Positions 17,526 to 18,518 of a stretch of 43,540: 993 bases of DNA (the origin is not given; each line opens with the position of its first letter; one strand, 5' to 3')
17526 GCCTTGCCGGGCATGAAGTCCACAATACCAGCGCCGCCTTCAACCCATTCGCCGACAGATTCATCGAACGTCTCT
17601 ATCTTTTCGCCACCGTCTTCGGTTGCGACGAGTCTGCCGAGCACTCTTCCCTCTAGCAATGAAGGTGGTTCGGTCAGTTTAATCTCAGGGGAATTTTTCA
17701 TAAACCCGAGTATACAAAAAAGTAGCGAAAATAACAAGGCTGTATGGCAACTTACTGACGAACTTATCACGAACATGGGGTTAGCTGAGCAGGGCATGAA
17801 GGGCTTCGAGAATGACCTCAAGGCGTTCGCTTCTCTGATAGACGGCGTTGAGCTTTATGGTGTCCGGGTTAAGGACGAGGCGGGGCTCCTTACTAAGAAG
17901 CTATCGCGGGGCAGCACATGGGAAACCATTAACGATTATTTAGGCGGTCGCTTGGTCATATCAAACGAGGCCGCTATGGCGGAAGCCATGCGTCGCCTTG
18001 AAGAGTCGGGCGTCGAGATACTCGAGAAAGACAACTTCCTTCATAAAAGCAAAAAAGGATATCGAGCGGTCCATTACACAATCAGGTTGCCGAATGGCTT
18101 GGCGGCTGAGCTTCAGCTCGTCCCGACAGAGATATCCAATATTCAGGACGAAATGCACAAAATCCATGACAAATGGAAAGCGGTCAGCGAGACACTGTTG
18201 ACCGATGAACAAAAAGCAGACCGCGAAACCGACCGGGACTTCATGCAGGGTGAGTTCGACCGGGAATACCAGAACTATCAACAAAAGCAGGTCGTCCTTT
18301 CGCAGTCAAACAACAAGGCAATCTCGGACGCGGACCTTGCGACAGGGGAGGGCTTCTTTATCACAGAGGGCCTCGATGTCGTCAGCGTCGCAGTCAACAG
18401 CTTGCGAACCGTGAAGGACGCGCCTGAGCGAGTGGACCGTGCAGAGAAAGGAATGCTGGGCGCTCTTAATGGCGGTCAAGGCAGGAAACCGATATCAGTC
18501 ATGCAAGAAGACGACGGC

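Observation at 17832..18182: RelA/SpoT-type (alarmone synthetase / toxSAS-like) domain built into a virion-internal ejection protein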

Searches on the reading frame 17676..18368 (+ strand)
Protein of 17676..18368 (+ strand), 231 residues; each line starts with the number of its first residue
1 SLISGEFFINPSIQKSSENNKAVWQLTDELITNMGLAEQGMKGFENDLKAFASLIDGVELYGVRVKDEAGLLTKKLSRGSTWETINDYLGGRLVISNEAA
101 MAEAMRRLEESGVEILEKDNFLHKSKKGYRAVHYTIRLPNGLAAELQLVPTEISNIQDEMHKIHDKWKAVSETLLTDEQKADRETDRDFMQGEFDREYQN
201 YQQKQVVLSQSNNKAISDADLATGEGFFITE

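Call 5: search_protein_families(library=pfam, proteins=[window:17682-18332:+], max_evalue=10)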
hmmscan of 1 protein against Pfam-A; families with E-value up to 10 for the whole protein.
window:17682-18332:+ (217 aa): 3 families
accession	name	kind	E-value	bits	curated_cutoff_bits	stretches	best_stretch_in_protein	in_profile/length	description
PF04607.23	RelA_SpoT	-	4.7e-07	30.5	27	1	62-150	2-93/113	Region found in RelA / SpoT proteins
PF09539.15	DUF2385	-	0.18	12.8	25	1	162-214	28-78/96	Protein of unknown function (DUF2385)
PF12729.13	4HB_MCP_1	-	0.41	10.6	27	1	150-211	80-136/181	Four helix bundle sensory module for signal transduction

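Call 7: search_dna_similar(query=window:17682-18332:+, collection=phages, mode=protein, max_rows=40, max_evalue=0.001)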
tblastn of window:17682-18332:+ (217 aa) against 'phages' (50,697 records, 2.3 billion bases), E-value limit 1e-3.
No match.

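Call 8: search_solved_structures(query=window:17682-18332:+, max_evalue=10, show_alignments=3)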
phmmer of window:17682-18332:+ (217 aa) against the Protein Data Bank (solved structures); distinct sequences matched with E-value up to 10: 4.
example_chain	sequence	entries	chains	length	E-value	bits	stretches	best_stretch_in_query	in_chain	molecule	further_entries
6fgj_A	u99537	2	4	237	7.6e-05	25.9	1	75-186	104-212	GTP pyrophosphokinase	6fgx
6ewz_A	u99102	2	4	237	7.7e-05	25.9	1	75-153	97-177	GTP pyrophosphokinase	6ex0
6fgk_A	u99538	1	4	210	0.26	14.3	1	79-152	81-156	GTP pyrophosphokinase YwaC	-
4csv_A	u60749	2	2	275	0.8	12.8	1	56-123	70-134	SRC-ABL TYROSINE KINASE ANCESTOR | TYROSINE KINASE AS - A COMMON ANCESTOR OF SRC AND ABL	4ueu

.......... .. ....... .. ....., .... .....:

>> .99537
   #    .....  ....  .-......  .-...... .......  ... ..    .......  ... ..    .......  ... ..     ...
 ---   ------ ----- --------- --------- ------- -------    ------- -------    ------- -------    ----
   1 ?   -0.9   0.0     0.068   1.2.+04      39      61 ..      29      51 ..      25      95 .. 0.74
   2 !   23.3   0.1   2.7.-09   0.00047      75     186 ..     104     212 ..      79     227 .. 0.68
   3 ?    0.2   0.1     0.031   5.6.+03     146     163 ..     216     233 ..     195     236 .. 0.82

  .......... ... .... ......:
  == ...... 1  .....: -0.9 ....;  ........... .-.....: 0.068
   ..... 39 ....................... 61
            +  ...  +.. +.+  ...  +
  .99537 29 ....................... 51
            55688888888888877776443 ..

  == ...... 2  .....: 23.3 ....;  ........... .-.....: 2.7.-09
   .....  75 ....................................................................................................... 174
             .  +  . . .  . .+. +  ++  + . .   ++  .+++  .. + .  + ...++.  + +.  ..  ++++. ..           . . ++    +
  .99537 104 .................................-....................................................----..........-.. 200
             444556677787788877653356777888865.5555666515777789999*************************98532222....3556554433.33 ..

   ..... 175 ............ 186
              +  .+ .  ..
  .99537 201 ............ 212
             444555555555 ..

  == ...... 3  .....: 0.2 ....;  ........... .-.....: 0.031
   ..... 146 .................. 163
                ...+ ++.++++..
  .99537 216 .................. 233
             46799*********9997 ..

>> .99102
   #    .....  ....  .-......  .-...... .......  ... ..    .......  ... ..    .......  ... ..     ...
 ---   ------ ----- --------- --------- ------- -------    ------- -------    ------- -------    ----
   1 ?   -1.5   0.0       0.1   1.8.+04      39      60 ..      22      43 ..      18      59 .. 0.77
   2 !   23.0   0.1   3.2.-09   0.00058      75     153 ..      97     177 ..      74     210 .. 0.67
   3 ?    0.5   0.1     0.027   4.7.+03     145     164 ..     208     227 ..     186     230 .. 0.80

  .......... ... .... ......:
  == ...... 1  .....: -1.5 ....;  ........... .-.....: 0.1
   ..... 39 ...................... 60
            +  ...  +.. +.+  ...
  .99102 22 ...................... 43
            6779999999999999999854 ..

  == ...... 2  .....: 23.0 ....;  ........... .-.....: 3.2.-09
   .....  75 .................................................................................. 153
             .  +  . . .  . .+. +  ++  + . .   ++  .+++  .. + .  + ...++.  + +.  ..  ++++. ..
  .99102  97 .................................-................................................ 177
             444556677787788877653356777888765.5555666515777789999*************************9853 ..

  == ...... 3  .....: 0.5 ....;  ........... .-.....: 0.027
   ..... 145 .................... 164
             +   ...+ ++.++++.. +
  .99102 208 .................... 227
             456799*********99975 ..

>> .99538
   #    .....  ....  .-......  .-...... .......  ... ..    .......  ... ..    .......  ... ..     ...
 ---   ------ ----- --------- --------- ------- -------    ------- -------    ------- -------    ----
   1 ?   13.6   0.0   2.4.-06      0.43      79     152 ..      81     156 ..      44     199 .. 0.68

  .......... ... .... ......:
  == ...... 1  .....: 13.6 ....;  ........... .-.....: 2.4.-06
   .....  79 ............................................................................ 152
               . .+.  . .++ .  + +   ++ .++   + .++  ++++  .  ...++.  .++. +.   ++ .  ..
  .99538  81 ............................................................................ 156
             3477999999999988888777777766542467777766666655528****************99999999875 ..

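Call 11: find_homologous_proteins(query=window:17676-18368:+, max_evalue=0.001)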
Query window:17676-18368:+: 763 candidates shared short words with the query, none scored E <= 0.001.

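Call 26: search_protein_families(library=ncbifam, proteins=[window:17676-18368:+], max_evalue=0.1)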
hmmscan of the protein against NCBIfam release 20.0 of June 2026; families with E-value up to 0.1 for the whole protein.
window:17676-18368:+ (231 aa): 3 families
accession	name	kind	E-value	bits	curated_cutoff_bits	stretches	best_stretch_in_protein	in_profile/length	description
NF006608.0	PRK09169.1-2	subfamily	0.0019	15.3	2775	1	74-167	1952-2048/2319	hypothetical protein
NF041399.1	XopAD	subfamily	0.0025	15.1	2000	1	26-182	1958-2105/2133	XopAD/skwp family type III secretion system effector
TIGR04107.1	rSAM_HutW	equivalog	0.028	13.3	400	1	35-123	201-274/419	heme anaerobic degradation radical SAM methyltransferase ChuW/HutW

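Call 27: search_protein_representatives(protein=window:17676-18368:+)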
Query: 231 residues. Proteins with E-value up to 0.001 (for the whole library): 370; up to 1e-10: 107; up to 1e-30: 1. The best 150 are listed.
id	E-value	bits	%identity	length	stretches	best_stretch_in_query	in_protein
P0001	5.4e-32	127.7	33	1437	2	41-203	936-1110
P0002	6.7e-27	111.1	42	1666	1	55-224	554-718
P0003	1.2e-26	110.2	32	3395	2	39-190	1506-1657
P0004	1.2e-24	103.7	35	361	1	17-198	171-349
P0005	3.0e-23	99.2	38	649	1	35-204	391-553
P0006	3.4e-23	99.0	34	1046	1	29-202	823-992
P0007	3.6e-23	98.9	38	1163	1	41-198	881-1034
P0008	4.4e-22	95.3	37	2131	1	32-180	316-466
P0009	4.6e-22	95.3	35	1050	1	24-211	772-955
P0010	6.1e-21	91.6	38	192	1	30-183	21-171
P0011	1.2e-20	90.6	36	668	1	32-204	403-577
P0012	3.1e-20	89.3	32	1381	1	44-209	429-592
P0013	4.3e-20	88.9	34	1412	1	31-210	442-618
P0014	5.5e-20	88.5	33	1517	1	16-187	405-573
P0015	9.2e-20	87.8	33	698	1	17-217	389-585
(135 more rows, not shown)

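Call 32: search_solved_structures(query=A1, max_evalue=1, show_alignments=4)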
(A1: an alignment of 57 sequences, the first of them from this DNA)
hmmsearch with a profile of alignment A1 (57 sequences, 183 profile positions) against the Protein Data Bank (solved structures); distinct sequences matched with E-value up to 1: 41.
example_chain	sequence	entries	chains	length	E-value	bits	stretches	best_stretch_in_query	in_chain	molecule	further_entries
8fr8_I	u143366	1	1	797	1.5e-11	47.8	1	10-173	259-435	GTP pyrophosphokinase RelA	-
6fgk_A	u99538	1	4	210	3.1e-11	46.7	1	38-165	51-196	GTP pyrophosphokinase YwaC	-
5xnx_A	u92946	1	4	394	1.4e-10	44.6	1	10-173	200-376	Bifunctional (p)ppGpp synthase/hydrolase RelA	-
8acu_A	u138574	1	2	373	1.4e-10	44.6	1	14-157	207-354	GTP pyrophosphokinase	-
6yxa_A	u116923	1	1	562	2.5e-10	43.8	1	14-162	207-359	GTP pyrophosphokinase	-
5dec_A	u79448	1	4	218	3.9e-10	43.1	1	28-118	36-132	GTP pyrophosphokinase YjbM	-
5f2v_V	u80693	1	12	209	3.9e-10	43.1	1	28-118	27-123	GTP pyrophosphokinase YjbM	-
5ded_D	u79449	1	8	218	4.3e-10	43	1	28-118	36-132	GTP pyrophosphokinase YjbM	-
7oiw_A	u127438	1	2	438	7.6e-10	42.2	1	10-159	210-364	GTP pyrophosphokinase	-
1vj7_A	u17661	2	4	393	1.4e-09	41.4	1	15-150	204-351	Bifunctional RELA/SPOT | Bifunctional (p)ppGpp synthase/hydrolase RelA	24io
3l9d_A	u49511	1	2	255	2.9e-09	40.3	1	38-128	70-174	Putative GTP pyrophosphokinase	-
2be3_A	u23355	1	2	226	3.5e-09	40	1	38-147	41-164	GTP pyrophosphokinase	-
6ewz_A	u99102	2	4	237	5.3e-08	36.2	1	16-134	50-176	GTP pyrophosphokinase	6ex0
5iqr_8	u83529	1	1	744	5.4e-08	36.2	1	38-148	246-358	GTP pyrophosphokinase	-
5kps_A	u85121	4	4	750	5.4e-08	36.2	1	38-148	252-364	GTP pyrophosphokinase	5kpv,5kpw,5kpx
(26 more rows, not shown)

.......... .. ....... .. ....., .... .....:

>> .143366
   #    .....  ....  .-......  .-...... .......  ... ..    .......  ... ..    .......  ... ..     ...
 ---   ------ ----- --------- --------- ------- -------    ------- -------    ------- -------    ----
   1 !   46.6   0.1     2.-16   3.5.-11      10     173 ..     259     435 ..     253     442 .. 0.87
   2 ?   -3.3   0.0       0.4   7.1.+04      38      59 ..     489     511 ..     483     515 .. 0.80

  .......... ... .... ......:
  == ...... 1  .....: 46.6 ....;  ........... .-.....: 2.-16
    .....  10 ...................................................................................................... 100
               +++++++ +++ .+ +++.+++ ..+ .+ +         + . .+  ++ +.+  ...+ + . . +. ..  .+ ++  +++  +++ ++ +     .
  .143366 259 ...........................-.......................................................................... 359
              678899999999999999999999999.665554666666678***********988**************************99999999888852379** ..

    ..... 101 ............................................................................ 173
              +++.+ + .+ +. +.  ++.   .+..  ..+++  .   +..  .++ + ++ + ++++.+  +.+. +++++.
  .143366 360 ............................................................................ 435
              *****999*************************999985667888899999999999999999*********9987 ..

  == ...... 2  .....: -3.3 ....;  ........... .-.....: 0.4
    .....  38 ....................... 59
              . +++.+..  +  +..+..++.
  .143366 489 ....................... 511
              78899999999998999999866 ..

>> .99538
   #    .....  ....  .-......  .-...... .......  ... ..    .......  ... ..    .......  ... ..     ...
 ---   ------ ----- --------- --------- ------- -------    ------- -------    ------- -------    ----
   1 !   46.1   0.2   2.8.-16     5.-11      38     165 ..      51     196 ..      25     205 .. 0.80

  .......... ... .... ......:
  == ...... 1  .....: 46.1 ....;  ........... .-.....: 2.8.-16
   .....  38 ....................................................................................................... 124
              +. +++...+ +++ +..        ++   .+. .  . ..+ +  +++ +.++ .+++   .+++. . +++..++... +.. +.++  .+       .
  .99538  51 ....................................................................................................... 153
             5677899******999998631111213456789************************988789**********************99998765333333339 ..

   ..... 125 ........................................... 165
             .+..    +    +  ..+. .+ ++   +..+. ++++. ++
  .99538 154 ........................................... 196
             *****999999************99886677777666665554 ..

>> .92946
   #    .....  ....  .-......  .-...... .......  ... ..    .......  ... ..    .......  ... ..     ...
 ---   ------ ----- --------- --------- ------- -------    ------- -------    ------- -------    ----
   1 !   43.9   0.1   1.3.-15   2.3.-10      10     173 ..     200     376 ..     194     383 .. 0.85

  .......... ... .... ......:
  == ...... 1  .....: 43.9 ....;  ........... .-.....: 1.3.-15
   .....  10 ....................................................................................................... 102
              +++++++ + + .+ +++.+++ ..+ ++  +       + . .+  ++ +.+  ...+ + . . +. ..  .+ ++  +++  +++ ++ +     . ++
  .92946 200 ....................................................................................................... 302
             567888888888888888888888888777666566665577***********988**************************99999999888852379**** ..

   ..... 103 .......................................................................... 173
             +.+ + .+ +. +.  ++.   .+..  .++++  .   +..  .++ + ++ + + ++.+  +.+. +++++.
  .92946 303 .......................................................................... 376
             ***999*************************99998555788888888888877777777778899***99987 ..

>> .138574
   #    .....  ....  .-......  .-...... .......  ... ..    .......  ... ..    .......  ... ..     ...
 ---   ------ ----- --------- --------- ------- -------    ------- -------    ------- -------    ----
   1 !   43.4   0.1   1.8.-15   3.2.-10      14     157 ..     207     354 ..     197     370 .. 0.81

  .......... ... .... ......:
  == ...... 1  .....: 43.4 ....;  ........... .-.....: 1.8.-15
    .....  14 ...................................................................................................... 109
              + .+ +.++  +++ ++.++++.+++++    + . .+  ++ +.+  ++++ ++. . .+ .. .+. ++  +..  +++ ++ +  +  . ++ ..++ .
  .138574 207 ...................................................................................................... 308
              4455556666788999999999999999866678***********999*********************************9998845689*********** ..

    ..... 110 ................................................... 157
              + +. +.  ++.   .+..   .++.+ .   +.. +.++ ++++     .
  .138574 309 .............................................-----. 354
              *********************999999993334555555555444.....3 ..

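Call 35: find_related_loci(query=A1, collection=viral_contigs, flank=10000)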
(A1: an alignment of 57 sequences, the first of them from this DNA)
Query A1 (186 aa) in viral_contigs; peptide patterns used: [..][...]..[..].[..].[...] (x = any residue, [..] = any of these).
61 stretches matched a pattern; 28 encode a relative of the query (tblastn E <= 1e-3); 28 distinct loci.
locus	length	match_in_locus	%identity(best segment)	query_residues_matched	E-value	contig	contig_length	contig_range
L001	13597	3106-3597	32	2-168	4e-26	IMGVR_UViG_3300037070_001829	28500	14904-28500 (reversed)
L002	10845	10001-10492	32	2-168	4e-26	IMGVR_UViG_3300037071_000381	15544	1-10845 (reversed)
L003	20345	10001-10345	41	27-142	3e-25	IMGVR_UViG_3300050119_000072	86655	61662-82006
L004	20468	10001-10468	37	17-170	2e-25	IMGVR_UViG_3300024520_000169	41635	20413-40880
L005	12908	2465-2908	36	1-149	1e-24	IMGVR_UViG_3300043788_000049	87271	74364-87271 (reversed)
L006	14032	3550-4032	30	2-163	3e-24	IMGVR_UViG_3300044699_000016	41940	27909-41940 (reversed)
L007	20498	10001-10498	31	1-171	3e-23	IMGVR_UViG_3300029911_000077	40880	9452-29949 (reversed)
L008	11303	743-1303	27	1-186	2e-19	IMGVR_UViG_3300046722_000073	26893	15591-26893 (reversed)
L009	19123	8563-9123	27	1-186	2e-19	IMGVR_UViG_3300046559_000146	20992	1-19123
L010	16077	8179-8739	27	1-186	2e-19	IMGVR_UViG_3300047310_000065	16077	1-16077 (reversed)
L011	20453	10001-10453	32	2-145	2e-18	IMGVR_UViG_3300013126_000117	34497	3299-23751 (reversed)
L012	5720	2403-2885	31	1-159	7e-15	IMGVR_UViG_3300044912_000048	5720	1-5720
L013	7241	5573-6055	31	1-159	7e-15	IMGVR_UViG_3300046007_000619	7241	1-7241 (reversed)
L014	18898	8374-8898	29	14-178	2e-13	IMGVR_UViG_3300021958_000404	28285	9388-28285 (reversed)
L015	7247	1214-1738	29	14-178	2e-13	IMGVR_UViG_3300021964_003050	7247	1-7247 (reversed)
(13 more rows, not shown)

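Call 42: predict_structure(alignment_id=A1)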
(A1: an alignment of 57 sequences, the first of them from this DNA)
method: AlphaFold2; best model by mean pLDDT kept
length: 186 residues; sequences in the alignment: 57
mean_pLDDT: 95.8   pTM: 0.90
mean pLDDT of the five models: 95.8, 95.6, 95.5, 95.4, 95.3
residues with pLDDT >= 90: 173; 70-90: 11; 50-70: 2; < 50: 0
segments of 3 or more residues with pLDDT < 50: none
pLDDT, mean of each block of 10 residues (from residue 1): 94 96 98 98 88 88 95 98 98 98 95 98 98 98 94 96 97 98 96
secondary structure, 60 per line:
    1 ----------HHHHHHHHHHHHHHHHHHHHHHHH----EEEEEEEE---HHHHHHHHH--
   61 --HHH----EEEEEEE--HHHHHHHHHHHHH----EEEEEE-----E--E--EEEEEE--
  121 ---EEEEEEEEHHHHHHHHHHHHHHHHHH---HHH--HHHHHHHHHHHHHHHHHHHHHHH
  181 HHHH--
elements in order: H11-34 E39-46 H50-58 E70-76 H79-91 E96-101 E113-118 E124-131 H132-149 H158-184

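Call 44: fold_search(model_id=the predicted structure, library=pdb)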
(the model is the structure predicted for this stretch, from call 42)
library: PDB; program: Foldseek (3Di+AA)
matches with E <= 10: 834; with E <= 0.001: 66
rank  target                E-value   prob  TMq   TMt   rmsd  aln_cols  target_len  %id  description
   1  6fgj_A                1.5e-07  1.00  0.59  0.56   5.5       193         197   20  Crystal structure of the small alarmone synthethase 2 from Staphylococcus aureus (released 2018-02-07)
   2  6fgx_A                2.1e-07  1.00  0.57  0.55   5.6       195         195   18  Crystal structure of the small alarmone synthethase 2 from Staphylococcus aureus bound to AMPCPP (released 2018-02-07)
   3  6ewz_B                2.3e-07  1.00  0.54  0.50   6.0       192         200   16  Crystal structure of RelP (SAS2) from Staphylococcus aureus bound to AMPCPP and GTP in the pre-catalytic state (released 2018-01-24)
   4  6ewz_A                2.8e-07  1.00  0.59  0.55   5.6       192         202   17  Crystal structure of RelP (SAS2) from Staphylococcus aureus bound to AMPCPP and GTP in the pre-catalytic state (released 2018-01-24)
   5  6fgk_D                4.1e-07  1.00  0.62  0.63   5.1       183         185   18  Crystal structure of the small alarmone synthethase 2 from Bacillus subtilis (released 2018-02-07)
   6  6fgk_B                5.3e-07  1.00  0.62  0.63   6.0       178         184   20  Crystal structure of the small alarmone synthethase 2 from Bacillus subtilis (released 2018-02-07)
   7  6fgk_A                5.3e-07  1.00  0.61  0.61   6.2       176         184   20  Crystal structure of the small alarmone synthethase 2 from Bacillus subtilis (released 2018-02-07)
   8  9erv_A                5.6e-07  1.00  0.70  0.41   3.9       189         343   17  Structure of Salmonella CapRel bound to Bas11 Gp54 (released 2024-11-06)
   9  6ex0_A                5.6e-07  1.00  0.62  0.60   4.2       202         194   15  Crystal structure of RelP (SAS2) from Staphylococcus aureus bound to pppGpp in the post-catalytic state (released 2018-01-24)
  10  2be3_A                5.6e-07  1.00  0.61  0.57   5.4       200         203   20  Structure of a GTP Pyrophosphokinase Family Protein from Streptococcus pneumoniae (released 2005-12-06)
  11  6fgj_B                6.0e-07  1.00  0.57  0.54   5.8       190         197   20  Crystal structure of the small alarmone synthethase 2 from Staphylococcus aureus (released 2018-02-07)
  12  6fgk_C                6.4e-07  1.00  0.56  0.57   6.8       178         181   20  Crystal structure of the small alarmone synthethase 2 from Bacillus subtilis (released 2018-02-07)
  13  7ztb_B                8.8e-07  1.00  0.70  0.40   4.1       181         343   18  Structure of the Salmonella tRNA pyrophosphokinase CapRel (released 2022-11-23)
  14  5dec_B                1.1e-06  1.00  0.65  0.64   4.8       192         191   17  Crystal structure of the small alarmone synthetase 1 from Bacillus subtilis (released 2015-10-28)
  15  5ded_A                1.2e-06  1.00  0.64  0.61   4.9       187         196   16  Crystal structure of the small alarmone synthethase 1 from Bacillus subtilis bound to its product pppGpp (released 2015-10-28)
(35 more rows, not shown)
